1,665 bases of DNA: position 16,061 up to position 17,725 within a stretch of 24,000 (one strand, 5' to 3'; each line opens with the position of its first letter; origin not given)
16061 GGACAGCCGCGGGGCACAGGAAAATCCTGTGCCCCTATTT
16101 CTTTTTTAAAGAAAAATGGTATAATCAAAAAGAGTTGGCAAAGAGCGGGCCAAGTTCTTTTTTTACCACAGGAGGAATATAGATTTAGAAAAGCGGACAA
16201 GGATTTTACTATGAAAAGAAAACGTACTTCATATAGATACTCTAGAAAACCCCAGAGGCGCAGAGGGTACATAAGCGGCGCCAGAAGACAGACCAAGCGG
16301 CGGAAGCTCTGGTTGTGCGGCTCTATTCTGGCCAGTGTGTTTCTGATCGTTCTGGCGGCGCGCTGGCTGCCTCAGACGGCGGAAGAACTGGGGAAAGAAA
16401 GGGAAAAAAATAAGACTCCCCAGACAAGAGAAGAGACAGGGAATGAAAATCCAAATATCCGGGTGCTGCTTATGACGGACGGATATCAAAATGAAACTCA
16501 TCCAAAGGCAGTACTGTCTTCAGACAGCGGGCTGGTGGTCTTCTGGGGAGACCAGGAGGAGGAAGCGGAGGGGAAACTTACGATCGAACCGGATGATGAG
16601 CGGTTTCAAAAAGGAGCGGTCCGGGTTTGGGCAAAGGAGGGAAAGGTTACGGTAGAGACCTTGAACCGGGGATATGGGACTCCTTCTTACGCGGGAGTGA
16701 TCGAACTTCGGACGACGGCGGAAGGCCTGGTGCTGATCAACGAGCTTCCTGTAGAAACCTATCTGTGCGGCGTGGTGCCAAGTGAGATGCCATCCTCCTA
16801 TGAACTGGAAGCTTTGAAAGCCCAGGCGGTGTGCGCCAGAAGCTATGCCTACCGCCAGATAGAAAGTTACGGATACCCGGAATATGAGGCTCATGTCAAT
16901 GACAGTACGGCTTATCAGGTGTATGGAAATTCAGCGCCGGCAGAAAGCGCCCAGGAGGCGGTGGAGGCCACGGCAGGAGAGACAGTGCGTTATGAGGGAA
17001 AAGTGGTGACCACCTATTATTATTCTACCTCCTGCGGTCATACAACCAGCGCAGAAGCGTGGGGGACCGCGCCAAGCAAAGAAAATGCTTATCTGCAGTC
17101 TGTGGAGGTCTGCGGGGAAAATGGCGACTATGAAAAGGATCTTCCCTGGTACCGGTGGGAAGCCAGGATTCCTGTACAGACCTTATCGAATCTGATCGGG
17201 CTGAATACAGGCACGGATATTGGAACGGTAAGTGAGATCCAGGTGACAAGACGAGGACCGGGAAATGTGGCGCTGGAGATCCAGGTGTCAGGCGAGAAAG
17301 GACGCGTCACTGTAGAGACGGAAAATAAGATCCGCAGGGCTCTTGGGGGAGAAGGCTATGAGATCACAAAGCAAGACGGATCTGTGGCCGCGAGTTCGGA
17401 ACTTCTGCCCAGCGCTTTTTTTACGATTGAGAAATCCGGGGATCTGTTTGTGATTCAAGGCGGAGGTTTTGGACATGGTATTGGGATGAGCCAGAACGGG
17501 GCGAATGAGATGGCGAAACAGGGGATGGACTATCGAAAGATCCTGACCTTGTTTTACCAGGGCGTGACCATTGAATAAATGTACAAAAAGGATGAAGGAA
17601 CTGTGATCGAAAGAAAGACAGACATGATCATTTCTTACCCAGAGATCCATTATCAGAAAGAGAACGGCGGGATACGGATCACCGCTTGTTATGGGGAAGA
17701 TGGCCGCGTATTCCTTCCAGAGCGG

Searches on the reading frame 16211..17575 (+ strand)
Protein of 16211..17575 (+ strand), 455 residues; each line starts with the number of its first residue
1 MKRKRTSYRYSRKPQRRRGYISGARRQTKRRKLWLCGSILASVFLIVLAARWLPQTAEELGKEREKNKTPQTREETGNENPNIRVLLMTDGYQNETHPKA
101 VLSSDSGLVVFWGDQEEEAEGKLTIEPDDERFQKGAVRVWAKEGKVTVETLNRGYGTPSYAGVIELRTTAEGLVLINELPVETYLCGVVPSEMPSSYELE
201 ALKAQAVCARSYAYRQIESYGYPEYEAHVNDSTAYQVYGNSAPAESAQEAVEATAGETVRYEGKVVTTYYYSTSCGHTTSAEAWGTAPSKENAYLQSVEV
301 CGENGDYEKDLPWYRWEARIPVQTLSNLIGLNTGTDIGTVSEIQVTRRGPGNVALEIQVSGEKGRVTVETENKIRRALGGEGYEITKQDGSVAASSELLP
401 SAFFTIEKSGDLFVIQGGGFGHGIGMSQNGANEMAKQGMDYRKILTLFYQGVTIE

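Call 7: search_protein_families(library=pfam, proteins=[window:16211-17575:+], max_evalue=0.01)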
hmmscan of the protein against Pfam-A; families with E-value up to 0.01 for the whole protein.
window:16211-17575:+ (455 aa): 1 family
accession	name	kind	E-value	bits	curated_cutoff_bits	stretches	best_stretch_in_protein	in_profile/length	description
PF08486.15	SpoIID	-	1.3e-27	96.7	23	1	171-261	3-97/97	Stage II sporulation protein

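Call 8: search_protein_families(library=ncbifam, proteins=[window:16211-17575:+], max_evalue=0.01)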
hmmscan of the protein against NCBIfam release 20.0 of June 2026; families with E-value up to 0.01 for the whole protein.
window:16211-17575:+ (455 aa): 2 families
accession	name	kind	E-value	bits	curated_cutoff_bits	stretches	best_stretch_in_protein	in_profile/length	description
TIGR02669.1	SpoIID_LytB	domain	1.6e-60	205.3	83.3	1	175-454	2-268/270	SpoIID/LytB domain-containing protein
TIGR02870.1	spore_II_D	equivalog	1.3e-42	146.1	234.75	1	176-455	69-336/338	stage II sporulation protein D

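Call 18: search_protein_families(library=padloc, proteins=[window:16211-17575:+], max_evalue=0.01)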
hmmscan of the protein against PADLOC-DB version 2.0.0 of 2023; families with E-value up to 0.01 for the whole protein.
window:16211-17575:+ (455 aa): 0 families

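Call 19: search_protein_families(library=phrogs, proteins=[window:16211-17575:+], max_evalue=0.001)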
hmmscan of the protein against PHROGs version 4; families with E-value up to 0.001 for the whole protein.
window:16211-17575:+ (455 aa): 0 families
